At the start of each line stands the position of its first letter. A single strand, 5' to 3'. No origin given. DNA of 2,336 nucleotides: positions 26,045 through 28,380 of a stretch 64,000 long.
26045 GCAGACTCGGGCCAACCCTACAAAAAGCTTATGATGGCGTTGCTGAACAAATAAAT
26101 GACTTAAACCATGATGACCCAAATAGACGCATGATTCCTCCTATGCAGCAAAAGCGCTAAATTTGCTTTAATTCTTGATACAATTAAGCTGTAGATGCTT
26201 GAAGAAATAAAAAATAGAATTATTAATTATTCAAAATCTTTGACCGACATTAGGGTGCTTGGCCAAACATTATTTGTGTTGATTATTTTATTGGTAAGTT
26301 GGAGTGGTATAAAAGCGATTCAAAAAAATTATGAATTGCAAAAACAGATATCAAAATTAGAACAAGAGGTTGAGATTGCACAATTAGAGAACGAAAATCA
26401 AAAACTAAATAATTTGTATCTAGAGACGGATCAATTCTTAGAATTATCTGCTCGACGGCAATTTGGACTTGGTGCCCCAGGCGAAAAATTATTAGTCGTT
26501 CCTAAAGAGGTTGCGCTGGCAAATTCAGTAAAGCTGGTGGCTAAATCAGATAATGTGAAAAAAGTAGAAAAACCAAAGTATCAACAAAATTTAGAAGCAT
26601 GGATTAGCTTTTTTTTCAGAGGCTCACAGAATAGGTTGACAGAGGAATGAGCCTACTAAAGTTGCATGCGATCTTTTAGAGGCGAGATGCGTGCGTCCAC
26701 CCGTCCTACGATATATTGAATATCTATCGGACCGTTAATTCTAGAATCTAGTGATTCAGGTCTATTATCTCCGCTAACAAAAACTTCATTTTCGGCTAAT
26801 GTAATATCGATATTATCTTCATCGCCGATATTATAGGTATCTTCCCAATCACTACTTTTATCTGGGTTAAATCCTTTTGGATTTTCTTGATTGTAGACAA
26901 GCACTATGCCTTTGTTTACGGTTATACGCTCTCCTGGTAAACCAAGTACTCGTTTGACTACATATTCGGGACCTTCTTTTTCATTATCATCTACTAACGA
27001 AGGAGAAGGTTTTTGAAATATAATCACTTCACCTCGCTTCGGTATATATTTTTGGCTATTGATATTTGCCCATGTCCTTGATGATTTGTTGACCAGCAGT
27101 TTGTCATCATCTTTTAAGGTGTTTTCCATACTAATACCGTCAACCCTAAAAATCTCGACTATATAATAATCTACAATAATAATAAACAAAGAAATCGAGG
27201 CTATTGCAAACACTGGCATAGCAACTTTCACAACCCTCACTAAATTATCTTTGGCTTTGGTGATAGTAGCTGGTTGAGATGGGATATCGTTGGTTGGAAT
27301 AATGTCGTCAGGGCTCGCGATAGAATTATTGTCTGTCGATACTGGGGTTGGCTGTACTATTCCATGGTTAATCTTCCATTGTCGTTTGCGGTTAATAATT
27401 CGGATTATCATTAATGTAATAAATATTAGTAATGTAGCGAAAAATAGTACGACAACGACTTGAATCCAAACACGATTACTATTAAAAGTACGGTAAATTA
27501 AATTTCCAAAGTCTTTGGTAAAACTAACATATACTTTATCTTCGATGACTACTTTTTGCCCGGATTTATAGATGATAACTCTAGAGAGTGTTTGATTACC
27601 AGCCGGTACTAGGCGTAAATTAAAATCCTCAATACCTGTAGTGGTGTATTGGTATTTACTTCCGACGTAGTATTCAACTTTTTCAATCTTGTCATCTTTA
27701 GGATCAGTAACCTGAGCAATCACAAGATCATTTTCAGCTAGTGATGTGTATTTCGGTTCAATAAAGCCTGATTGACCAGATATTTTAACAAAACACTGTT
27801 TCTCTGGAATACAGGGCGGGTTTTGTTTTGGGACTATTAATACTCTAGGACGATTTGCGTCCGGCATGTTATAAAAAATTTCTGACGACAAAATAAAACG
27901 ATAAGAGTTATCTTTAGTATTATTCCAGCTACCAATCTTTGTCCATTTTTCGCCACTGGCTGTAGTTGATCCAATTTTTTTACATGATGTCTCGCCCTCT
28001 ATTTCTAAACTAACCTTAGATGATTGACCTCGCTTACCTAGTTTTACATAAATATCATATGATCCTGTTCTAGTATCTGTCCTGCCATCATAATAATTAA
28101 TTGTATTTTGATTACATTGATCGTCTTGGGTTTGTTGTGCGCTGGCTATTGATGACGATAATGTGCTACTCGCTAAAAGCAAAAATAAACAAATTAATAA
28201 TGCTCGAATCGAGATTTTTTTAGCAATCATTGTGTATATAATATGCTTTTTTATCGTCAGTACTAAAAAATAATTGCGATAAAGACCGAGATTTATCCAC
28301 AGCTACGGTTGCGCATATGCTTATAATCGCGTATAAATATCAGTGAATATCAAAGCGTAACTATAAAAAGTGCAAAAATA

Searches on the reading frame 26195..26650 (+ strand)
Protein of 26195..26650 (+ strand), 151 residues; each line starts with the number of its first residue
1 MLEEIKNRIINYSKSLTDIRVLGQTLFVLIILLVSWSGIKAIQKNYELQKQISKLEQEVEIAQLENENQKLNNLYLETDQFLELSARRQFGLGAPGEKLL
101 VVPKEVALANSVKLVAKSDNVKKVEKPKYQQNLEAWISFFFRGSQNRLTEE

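Call 90: search_protein_families(library=pfam, proteins=[window:26195-26650:+], max_evalue=0.001)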
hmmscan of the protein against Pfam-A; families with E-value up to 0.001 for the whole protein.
window:26195-26650:+ (151 aa): 1 family
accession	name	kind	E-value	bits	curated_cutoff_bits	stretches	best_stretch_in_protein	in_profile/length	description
PF04977.20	DivIC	-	1.9e-08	34.4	28.9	1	27-104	1-79/80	Septum formation initiator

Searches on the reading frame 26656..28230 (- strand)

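Call 90: search_protein_families(library=pfam, proteins=[window:26656-28230:-], max_evalue=0.001)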
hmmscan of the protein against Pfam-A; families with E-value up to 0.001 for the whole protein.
window:26656-28230:- (524 aa): 1 family
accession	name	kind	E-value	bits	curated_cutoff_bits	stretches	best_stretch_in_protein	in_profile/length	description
PF10502.14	Peptidase_S26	-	1.7e-28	100.1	22.9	1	342-514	7-166/168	Signal peptidase, peptidase S26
